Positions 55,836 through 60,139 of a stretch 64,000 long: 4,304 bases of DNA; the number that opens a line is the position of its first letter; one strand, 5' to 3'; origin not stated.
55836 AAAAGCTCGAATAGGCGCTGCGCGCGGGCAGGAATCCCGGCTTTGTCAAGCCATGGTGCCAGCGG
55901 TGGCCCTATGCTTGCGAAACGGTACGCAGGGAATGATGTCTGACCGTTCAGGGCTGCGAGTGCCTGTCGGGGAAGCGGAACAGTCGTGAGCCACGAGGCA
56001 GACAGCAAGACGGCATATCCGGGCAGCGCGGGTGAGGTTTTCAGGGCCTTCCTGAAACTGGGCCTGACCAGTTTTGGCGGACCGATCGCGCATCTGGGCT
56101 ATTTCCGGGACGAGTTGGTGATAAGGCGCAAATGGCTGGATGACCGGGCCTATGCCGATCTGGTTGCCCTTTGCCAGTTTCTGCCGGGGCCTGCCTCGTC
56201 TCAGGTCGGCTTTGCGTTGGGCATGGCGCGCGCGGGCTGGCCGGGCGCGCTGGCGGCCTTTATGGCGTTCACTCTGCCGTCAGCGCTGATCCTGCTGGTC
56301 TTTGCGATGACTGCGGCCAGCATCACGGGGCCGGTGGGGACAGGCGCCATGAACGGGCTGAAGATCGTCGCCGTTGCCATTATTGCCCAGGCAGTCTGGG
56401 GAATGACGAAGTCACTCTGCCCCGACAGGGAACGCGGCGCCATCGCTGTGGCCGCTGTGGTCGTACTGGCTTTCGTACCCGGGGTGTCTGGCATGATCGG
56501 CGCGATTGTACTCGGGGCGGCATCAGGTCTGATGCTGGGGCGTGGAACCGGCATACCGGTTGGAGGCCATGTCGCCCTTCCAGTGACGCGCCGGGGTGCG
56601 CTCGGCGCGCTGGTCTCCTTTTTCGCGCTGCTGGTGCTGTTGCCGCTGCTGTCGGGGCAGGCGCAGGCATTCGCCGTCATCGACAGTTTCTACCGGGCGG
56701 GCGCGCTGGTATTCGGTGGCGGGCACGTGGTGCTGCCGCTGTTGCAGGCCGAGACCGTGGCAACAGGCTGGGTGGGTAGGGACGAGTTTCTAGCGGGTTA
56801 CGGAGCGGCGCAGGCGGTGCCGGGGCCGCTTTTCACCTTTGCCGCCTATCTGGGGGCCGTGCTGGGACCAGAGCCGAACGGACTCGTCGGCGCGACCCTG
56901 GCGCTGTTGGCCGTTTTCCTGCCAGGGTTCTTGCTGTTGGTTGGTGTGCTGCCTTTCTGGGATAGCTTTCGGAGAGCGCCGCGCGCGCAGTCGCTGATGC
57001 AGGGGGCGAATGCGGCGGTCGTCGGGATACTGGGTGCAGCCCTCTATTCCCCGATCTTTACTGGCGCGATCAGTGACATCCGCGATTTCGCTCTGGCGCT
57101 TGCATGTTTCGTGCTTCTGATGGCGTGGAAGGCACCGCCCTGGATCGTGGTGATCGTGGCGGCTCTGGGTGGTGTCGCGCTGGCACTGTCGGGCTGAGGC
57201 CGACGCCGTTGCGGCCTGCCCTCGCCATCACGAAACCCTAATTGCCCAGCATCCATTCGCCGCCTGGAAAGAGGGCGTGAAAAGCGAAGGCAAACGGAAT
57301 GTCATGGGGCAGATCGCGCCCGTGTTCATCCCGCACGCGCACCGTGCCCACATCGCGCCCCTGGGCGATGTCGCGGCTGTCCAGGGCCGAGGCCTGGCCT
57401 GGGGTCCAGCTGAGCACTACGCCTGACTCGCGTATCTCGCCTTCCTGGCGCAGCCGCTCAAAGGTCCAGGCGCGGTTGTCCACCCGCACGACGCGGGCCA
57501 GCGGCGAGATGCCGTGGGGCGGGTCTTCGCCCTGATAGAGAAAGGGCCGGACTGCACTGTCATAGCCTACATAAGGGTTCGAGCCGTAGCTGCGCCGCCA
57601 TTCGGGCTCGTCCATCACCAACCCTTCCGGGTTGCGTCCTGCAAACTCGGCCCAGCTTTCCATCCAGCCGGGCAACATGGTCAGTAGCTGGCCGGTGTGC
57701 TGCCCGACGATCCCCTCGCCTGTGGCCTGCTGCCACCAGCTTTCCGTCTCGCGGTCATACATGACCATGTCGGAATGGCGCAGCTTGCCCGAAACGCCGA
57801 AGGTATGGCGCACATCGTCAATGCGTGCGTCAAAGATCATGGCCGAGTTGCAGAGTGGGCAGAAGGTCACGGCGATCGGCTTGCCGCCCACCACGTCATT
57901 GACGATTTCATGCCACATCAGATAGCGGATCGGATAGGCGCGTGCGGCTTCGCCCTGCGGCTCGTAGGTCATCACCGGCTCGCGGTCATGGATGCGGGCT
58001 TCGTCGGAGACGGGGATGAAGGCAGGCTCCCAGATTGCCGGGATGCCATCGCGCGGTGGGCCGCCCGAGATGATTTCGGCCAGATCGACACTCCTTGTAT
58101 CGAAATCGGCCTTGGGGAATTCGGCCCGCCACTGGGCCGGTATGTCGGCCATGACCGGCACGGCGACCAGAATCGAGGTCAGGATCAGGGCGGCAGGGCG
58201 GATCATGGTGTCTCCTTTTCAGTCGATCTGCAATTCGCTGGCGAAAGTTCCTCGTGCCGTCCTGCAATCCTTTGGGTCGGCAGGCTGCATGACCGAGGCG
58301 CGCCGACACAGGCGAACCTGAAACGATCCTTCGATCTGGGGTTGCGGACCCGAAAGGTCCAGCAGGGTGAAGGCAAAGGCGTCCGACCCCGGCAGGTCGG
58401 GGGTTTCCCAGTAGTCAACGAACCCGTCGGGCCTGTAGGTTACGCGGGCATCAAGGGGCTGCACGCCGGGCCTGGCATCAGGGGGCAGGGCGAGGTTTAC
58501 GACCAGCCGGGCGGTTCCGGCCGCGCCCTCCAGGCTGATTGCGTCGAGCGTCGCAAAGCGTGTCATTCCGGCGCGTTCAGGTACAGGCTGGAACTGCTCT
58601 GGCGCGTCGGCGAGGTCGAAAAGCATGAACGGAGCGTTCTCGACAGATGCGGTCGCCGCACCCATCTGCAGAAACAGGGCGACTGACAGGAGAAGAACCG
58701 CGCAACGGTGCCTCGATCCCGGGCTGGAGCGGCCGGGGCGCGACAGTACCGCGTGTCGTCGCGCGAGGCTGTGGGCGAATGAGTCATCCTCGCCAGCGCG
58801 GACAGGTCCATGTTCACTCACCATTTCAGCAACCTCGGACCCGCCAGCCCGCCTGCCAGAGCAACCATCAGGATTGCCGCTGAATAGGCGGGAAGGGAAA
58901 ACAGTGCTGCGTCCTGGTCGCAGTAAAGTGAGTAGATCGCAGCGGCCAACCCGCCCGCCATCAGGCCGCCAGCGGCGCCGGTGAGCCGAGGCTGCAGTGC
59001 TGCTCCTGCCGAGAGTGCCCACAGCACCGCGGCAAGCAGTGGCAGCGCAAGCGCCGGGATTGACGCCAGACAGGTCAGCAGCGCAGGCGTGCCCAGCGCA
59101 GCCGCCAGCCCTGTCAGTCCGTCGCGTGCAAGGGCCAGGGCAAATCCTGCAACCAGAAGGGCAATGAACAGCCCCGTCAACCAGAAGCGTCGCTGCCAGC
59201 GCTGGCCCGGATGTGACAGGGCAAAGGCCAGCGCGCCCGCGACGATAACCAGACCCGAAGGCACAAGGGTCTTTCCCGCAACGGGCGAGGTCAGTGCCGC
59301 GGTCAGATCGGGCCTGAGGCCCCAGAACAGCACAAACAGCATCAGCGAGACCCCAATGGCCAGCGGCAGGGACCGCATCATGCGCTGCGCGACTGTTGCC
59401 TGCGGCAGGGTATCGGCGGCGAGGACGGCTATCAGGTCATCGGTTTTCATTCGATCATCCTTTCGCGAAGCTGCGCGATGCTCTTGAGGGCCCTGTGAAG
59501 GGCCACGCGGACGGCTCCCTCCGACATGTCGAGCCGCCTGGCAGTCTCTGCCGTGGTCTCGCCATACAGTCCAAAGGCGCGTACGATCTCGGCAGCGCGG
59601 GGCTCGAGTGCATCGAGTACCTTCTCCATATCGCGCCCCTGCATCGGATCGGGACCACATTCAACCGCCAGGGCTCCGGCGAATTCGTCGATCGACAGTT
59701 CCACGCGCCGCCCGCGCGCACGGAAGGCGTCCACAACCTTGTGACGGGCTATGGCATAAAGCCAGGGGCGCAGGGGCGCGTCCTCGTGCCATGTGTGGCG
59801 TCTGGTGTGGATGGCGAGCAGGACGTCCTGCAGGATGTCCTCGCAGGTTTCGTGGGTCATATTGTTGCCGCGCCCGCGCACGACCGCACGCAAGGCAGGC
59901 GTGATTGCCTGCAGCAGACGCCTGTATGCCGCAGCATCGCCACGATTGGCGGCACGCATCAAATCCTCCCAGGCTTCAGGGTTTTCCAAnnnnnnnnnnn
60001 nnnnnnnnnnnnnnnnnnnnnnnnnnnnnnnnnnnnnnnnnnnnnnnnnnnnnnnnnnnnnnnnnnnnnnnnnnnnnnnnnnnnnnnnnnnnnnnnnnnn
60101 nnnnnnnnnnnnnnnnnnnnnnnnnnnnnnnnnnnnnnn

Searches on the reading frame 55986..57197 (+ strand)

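Call 3: search_protein_families(library=pfam, proteins=[window:55986-57197:+], max_evalue=0.01)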
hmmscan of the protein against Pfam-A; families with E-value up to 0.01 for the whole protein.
window:55986-57197:+ (403 aa): 1 family
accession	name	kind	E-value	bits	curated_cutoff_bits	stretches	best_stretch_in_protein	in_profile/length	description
PF02417.20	Chromate_transp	-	8.5e-78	260.5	28.6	2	17-181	2-165/166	Chromate transporter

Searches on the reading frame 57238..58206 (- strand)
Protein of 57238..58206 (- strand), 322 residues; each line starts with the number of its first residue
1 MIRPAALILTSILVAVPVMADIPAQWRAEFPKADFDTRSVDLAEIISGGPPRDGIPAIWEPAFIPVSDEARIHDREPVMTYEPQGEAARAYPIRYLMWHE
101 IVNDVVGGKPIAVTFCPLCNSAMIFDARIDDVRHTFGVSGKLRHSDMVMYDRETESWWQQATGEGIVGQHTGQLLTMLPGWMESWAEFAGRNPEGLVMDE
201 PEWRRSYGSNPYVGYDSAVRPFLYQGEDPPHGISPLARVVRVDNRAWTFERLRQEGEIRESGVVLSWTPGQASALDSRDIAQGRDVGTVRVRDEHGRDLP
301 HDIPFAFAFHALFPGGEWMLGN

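Call 3: search_protein_families(library=pfam, proteins=[window:57238-58206:-], max_evalue=0.01)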
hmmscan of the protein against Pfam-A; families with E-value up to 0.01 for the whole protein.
window:57238-58206:- (322 aa): 1 family
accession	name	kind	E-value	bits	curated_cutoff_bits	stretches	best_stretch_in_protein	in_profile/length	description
PF11376.13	DUF3179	-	2.4e-81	273.8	27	1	52-313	1-289/292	Protein of unknown function (DUF3179)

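Call 36: search_protein_families(library=ncbifam, proteins=[window:57238-58206:-], max_evalue=0.001)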
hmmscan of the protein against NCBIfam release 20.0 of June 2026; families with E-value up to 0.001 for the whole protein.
window:57238-58206:- (322 aa): 0 families

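Call 38: find_related_loci(query=window:57238-58206:-, collection=metagenome_contigs, flank=6000)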
Query window:57238-58206:- (322 aa) in metagenome_contigs; peptide patterns used: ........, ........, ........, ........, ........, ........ (x = any residue, [..] = any of these).
600 stretches matched a pattern (row limit reached: there are more); 579 encode a relative of the query (tblastn E <= 1e-3); the best 80 are kept; 80 distinct loci.
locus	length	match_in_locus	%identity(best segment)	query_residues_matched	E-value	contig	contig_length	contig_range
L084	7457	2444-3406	74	8-321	1e-164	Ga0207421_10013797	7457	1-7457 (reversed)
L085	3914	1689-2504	81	51-322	6e-157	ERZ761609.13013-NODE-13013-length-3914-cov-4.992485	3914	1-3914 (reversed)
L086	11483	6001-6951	68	7-322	8e-145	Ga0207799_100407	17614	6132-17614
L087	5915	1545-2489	68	7-322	4e-141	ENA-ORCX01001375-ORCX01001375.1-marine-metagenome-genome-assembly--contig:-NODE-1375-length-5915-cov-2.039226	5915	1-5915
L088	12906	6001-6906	70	23-322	1e-139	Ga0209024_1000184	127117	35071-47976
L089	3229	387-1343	64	2-321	5e-145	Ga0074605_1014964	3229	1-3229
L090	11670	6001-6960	64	2-322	1e-139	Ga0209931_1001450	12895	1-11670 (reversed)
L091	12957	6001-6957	64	2-321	2e-139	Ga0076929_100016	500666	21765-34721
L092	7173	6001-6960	63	2-322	4e-139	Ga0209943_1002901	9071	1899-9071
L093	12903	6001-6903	66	23-322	3e-138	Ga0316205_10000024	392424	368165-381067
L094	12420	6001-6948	66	6-321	6e-138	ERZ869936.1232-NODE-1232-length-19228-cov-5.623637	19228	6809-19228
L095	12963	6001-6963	64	1-322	2e-137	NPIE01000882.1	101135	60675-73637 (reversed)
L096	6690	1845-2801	66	2-322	2e-137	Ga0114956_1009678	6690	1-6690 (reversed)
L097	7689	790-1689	67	23-322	1e-136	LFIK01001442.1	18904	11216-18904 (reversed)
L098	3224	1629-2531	68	23-322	4e-141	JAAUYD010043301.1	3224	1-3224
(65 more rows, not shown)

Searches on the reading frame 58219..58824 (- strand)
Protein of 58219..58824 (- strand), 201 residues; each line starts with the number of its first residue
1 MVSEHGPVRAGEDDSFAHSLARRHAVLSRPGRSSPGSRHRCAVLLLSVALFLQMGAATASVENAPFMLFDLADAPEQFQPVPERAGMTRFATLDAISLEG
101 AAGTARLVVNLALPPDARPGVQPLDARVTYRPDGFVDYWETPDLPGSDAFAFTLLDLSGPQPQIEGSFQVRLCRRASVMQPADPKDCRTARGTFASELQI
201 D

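Call 3: search_protein_families(library=pfam, proteins=[window:58219-58800:-], max_evalue=0.01)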
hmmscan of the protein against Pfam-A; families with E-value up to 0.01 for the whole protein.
window:58219-58800:- (193 aa): 0 families

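Call 36: search_protein_families(library=ncbifam, proteins=[window:58219-58824:-], max_evalue=0.001)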
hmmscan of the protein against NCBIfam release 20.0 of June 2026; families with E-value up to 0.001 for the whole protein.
window:58219-58824:- (201 aa): 0 families

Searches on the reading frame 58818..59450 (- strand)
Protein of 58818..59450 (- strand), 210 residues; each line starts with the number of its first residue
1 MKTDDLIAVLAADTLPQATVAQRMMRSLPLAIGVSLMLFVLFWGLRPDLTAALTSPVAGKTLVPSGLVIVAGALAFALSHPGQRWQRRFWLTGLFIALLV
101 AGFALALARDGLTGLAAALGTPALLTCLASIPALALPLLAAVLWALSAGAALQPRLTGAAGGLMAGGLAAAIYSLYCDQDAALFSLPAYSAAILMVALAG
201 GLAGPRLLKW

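Call 3: search_protein_families(library=pfam, proteins=[window:58818-59450:-], max_evalue=0.01)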
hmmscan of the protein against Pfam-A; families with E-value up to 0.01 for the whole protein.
window:58818-59450:- (210 aa): 1 family
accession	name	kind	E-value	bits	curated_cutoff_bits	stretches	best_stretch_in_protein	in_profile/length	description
PF06532.16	NrsF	-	6e-36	124.6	26.8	1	10-210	1-204/204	Negative regulator of sigma F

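Call 36: search_protein_families(library=ncbifam, proteins=[window:58818-59450:-], max_evalue=0.001)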
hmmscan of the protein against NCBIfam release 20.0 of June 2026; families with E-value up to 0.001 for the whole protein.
window:58818-59450:- (210 aa): 1 family
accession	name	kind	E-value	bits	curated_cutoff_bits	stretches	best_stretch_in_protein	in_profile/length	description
NF042994.1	AntiSigF_NrsF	equivalog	1.2e-22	80.5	300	1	1-210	1-214/214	anti-sigma-F factor NrsF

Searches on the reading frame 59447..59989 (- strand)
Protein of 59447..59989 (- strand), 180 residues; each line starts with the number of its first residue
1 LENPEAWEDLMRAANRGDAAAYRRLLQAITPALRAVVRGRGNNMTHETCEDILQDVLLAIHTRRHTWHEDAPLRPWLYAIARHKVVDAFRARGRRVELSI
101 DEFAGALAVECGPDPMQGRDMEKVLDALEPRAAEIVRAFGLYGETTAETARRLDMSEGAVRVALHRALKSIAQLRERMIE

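Call 3: search_protein_families(library=pfam, proteins=[window:59447-59989:-], max_evalue=0.01)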
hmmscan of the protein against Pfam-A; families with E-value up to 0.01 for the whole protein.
window:59447-59989:- (180 aa): 6 families
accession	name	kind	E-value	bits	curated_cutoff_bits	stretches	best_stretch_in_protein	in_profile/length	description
PF08281.18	Sigma70_r4_2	-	6.8e-12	45.3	25.7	1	121-170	4-53/54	Sigma-70, region 4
PF04542.20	Sigma70_r2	-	1.2e-08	35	24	1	28-95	4-71/71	Sigma-70 region 2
PF04545.22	Sigma70_r4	-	3.2e-08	33.4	24.1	1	124-171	1-48/50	Sigma-70, region 4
PF07638.17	Sigma70_ECF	-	2.8e-05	24.5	21.1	1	9-165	6-173/185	ECF sigma factor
PF22029.2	PhyR_sigma2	-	0.0011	19.4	27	0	47-80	20-53/55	Sigma2 domain of PhyR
PF13384.12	HTH_23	-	0.0078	16.4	24.6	0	129-167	4-41/50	Homeodomain-like domain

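Call 36: search_protein_families(library=ncbifam, proteins=[window:59447-59959:-], max_evalue=0.001)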
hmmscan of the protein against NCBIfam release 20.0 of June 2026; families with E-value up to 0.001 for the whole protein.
window:59447-59959:- (170 aa): 60 families (the best 25 are shown)
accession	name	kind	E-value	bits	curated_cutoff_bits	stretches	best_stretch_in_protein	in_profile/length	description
NF009165.0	PRK12512.1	equivalog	3.5e-60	202.8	198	1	1-164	13-178/184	RNA polymerase sigma factor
NF009191.0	PRK12539.1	subfamily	9.8e-37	126.3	171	1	1-165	12-179/185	sigma-70 family RNA polymerase sigma factor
NF009188.0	PRK12536.1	subfamily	1.2e-35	123.1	250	1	6-163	26-184/190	RNA polymerase sigma factor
NF007230.0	PRK09648.1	subfamily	4.9e-25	88.4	209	1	3-163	19-187/195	RNA polymerase sigma factor ShbA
TIGR02937.1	sigma70-ECF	superfamily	2.9e-17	62.8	42.9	1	11-163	2-163/165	sigma-70 family RNA polymerase sigma factor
TIGR02989.1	Sig-70_gvs1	subfamily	2.5e-15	56.8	124.55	1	12-162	3-155/158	RNA polymerase sigma-70 factor, Rhodopirellula/Verrucomicrobium family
TIGR02952.1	Sig70_famx2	equivalog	4.6e-15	55.9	206.45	1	36-163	35-168/170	ECF subfamily RNA polymerase sigma factor, BldN family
TIGR02959.1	SigZ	equivalog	1e-14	54.8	168.65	1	36-162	19-145/170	RNA polymerase sigma factor SigZ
TIGR02985.1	Sig70_bacteroi1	subfamily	1.1e-13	51.7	126.4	1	11-162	2-159/162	RNA polymerase sigma-70 factor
NF007227.0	PRK09645.1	subfamily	1.2e-13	51.4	202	1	36-163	37-168/177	sigma-70 family RNA polymerase sigma factor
NF007215.0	PRK09637.1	equivalog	5.5e-13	49.3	212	1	21-161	12-150/181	RNA polymerase sigma factor SigZ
NF009166.1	PRK12513.1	equivalog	5.9e-12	45.7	206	1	1-107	13-117/193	RNA polymerase sigma factor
NF058625.1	sigma_PG0214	equivalog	7.4e-12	45.3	130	1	36-163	28-159/170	GFO_1088 family ECF-type sigma factor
NF009167.0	PRK12514.1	equivalog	1.2e-11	44.9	265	1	7-162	17-175/180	RNA polymerase sigma factor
TIGR02983.1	SigE-fam_strep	subfamily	1.2e-11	44.7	141.55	1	35-165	29-158/162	SigE family RNA polymerase sigma factor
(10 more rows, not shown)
